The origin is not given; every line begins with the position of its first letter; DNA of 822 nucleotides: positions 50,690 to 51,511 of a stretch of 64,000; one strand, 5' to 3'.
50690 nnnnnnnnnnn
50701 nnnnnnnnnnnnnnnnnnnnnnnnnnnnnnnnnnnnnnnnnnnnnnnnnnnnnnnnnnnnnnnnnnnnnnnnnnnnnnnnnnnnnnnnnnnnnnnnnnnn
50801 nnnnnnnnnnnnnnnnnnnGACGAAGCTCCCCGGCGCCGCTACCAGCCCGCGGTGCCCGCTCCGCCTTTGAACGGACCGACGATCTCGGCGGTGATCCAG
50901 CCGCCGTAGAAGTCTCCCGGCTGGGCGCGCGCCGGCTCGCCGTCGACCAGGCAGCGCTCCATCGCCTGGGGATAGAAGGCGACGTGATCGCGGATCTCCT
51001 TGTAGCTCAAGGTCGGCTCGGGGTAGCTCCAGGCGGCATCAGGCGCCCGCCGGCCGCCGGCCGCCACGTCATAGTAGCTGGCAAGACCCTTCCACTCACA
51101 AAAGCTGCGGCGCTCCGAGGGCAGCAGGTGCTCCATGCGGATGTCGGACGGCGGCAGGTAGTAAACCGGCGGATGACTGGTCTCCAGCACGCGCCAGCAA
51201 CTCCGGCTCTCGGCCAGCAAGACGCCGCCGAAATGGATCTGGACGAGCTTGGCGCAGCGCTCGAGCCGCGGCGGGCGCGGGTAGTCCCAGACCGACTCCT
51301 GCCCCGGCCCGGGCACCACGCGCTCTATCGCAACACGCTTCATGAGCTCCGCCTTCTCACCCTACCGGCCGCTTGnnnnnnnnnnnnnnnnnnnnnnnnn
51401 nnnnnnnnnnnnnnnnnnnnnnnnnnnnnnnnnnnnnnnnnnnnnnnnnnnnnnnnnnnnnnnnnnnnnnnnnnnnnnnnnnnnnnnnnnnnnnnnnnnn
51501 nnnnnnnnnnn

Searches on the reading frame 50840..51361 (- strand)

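Call 61: search_protein_families(library=pfam, proteins=[window:50840-51361:-], max_evalue=0.001)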
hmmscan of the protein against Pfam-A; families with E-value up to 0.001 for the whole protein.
window:50840-51361:- (173 aa): 1 family
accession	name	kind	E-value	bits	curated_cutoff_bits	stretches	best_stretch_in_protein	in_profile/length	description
PF04248.19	NTP_transf_9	-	9e-37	125.2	22.1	1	40-131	1-92/93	Domain of unknown function (DUF427)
